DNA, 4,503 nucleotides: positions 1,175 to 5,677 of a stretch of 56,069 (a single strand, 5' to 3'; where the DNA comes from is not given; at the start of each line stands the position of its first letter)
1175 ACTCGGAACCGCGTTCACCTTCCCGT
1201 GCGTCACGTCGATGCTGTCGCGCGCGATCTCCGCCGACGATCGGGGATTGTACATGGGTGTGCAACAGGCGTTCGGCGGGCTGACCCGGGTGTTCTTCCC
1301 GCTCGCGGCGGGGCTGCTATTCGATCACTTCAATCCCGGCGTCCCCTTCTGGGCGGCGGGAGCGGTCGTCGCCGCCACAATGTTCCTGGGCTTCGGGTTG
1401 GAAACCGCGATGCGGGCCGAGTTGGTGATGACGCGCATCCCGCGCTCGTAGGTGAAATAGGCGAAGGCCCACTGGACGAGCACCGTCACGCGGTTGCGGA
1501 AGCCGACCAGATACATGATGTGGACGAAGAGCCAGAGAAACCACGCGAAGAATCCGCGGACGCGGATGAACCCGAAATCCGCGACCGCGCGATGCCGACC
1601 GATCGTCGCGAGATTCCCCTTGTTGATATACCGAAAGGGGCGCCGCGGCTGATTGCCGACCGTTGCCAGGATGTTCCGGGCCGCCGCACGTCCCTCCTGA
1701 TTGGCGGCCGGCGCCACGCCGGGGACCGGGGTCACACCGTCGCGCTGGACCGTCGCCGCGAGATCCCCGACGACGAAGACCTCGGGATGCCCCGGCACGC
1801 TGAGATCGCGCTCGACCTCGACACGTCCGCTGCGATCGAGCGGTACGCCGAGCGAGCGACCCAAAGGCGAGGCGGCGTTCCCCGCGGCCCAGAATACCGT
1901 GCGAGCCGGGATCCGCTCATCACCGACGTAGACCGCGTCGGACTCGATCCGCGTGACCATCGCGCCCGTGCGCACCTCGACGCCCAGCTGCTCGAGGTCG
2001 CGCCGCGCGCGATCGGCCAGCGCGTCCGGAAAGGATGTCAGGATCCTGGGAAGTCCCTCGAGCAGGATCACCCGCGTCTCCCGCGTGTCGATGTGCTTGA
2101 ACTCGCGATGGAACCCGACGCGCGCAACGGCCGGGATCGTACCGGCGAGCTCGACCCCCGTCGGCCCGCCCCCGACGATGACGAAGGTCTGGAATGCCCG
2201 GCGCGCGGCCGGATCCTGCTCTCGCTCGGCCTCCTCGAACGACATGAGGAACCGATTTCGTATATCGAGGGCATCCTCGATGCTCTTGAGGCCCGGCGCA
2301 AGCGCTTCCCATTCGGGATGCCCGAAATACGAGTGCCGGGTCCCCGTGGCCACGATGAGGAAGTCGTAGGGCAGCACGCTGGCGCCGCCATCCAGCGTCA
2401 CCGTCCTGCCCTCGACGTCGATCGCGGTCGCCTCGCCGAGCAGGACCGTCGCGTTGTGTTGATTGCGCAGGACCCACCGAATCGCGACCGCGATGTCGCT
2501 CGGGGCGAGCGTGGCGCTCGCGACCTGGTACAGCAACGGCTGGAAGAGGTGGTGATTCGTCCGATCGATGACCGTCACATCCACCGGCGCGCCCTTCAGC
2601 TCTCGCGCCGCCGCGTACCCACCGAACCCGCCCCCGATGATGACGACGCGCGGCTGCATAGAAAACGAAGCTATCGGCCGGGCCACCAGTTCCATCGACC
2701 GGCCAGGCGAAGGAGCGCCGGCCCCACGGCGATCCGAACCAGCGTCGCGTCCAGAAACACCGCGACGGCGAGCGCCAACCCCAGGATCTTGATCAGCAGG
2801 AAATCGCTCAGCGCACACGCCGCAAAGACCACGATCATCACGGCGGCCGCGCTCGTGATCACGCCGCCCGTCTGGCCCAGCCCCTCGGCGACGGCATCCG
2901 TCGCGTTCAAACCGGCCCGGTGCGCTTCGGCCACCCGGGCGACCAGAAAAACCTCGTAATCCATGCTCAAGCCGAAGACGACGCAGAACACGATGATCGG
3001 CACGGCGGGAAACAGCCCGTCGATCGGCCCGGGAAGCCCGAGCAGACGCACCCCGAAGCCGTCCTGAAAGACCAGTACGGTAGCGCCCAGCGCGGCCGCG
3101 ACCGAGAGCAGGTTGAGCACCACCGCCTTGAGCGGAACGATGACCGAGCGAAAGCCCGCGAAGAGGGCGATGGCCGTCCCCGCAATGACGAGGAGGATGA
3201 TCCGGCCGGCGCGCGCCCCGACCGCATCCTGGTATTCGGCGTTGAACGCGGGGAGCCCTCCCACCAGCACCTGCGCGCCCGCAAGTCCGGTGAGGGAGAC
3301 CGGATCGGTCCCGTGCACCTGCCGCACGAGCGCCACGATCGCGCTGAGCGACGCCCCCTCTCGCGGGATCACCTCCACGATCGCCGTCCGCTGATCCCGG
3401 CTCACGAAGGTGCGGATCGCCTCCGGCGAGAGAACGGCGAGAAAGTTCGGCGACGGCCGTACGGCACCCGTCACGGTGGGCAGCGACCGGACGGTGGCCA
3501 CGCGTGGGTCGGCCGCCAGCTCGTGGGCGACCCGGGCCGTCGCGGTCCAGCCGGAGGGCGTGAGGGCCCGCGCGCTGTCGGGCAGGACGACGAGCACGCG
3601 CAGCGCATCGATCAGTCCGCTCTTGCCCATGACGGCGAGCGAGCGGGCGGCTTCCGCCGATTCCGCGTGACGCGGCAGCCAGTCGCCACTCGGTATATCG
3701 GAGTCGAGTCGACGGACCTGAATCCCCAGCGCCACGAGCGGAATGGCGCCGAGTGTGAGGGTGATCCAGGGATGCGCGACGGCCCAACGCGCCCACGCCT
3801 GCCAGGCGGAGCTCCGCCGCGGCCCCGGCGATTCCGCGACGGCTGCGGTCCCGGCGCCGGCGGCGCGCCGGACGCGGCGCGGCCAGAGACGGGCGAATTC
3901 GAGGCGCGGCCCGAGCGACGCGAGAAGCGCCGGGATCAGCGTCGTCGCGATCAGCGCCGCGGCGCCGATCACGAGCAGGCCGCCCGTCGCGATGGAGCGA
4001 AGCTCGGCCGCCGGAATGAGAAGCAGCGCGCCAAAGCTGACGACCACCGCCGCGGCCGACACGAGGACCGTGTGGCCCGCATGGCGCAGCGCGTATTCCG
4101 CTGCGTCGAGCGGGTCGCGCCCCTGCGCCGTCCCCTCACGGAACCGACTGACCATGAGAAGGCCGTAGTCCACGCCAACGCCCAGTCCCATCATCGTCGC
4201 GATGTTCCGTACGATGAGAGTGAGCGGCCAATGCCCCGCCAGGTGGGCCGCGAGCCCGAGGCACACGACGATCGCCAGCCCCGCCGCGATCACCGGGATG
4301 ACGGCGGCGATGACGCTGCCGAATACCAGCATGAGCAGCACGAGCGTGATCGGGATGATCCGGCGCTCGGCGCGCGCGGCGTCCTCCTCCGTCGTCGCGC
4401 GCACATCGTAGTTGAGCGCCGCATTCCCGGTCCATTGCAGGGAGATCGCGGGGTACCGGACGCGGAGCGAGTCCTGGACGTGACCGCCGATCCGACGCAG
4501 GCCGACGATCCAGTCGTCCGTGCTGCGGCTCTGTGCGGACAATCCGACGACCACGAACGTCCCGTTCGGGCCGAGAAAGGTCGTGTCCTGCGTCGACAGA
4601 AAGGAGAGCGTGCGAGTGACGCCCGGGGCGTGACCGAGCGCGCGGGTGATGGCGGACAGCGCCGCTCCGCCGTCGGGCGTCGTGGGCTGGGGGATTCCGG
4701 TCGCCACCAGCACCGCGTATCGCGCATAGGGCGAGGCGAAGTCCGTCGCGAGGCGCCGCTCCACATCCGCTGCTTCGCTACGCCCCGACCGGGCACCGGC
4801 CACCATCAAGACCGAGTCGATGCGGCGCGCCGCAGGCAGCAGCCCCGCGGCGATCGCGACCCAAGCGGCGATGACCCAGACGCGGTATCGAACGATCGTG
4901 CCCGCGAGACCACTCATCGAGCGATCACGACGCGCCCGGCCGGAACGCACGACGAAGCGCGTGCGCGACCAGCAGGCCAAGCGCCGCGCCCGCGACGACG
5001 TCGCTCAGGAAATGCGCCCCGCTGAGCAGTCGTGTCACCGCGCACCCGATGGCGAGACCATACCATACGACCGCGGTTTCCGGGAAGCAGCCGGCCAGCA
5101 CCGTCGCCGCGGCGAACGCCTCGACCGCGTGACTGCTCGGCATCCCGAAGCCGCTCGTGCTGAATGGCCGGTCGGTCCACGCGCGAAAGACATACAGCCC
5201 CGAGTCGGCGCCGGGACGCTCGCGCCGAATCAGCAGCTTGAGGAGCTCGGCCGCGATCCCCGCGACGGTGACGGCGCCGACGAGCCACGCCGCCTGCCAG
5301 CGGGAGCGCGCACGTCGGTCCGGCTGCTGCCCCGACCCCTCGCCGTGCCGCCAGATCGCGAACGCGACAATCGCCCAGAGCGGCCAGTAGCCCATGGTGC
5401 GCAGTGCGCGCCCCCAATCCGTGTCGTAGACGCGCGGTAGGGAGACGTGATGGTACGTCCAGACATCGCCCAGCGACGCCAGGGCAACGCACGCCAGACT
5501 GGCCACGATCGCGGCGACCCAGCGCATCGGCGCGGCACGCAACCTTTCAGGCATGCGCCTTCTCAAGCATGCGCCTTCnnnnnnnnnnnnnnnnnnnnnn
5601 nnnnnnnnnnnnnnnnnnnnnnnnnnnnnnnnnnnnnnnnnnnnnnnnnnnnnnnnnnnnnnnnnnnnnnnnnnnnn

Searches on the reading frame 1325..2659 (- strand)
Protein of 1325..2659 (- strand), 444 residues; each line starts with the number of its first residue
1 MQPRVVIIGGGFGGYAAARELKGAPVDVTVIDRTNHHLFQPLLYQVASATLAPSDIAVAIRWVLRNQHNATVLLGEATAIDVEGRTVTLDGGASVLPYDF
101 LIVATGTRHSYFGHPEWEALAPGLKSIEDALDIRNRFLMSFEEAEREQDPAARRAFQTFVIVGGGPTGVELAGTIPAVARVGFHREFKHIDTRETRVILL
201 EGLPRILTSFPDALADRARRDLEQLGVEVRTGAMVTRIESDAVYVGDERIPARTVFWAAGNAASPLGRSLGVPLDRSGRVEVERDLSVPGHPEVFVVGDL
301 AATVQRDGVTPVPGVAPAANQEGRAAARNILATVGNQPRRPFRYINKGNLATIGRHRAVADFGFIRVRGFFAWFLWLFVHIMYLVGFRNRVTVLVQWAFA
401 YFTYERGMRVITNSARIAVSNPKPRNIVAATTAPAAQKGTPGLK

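Call 22: search_protein_families(library=pfam, proteins=[window:1325-2659:-], max_evalue=0.00001)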
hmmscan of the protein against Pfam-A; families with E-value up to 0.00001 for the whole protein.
window:1325-2659:- (444 aa): 4 families
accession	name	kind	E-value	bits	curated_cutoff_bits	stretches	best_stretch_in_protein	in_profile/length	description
PF07992.20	Pyr_redox_2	-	5.8e-50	170.8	26.1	1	4-323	2-291/291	Pyridine nucleotide-disulphide oxidoreductase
PF00070.33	Pyr_redox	-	3.8e-14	53.4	22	1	159-242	2-70/82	Pyridine nucleotide-disulphide oxidoreductase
PF22366.1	NDH2_C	-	6.1e-11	42.8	27.7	1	347-401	2-57/62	NDH2 C-terminal domain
PF01266.30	DAO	-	2.7e-08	34.2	27.9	0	4-34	1-31/353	FAD dependent oxidoreductase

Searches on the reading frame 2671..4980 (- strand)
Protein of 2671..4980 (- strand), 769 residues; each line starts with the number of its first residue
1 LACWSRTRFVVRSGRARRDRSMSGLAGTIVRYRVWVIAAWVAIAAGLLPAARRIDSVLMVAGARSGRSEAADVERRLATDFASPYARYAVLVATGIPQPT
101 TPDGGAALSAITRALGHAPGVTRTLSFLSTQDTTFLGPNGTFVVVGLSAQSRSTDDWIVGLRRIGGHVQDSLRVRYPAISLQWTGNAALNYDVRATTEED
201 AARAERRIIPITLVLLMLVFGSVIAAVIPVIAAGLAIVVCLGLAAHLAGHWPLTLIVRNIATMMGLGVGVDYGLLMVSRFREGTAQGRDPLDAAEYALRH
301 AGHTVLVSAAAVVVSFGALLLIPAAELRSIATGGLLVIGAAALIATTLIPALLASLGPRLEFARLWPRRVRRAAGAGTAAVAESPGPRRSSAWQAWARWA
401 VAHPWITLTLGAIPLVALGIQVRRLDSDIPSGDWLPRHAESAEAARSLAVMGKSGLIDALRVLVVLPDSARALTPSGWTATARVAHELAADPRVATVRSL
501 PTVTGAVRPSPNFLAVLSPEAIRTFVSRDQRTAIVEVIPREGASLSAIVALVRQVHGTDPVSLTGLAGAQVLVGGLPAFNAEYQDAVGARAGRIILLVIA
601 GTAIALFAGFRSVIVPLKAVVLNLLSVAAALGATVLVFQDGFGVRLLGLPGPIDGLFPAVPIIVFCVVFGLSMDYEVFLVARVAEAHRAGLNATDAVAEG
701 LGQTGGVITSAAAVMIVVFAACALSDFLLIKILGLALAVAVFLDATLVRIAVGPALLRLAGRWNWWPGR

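Call 22: search_protein_families(library=pfam, proteins=[window:2671-4980:-], max_evalue=0.00001)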
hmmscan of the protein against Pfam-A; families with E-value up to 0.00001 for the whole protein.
window:2671-4980:- (769 aa): 2 families
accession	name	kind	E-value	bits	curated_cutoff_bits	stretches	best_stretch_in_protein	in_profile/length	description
PF03176.21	MMPL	-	2.6e-66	224.3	20.5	2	106-372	48-325/333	MMPL family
PF12349.14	Sterol-sensing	-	5.5e-06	26.8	22.3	0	662-747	39-124/153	Sterol-sensing domain of SREBP cleavage-activation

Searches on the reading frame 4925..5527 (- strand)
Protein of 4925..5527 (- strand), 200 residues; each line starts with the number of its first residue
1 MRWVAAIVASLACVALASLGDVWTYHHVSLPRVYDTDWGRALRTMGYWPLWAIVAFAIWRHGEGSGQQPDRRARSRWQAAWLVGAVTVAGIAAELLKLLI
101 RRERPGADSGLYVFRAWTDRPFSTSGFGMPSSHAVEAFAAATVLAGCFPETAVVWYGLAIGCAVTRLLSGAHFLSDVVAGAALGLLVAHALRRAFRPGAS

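Call 22: search_protein_families(library=pfam, proteins=[window:4925-5527:-], max_evalue=0.00001)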
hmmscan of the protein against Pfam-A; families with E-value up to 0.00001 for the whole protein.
window:4925-5527:- (200 aa): 1 family
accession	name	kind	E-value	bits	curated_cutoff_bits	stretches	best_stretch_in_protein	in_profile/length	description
PF01569.27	PAP2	-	8.4e-19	68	27.2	1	79-194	2-124/130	PAP2 superfamily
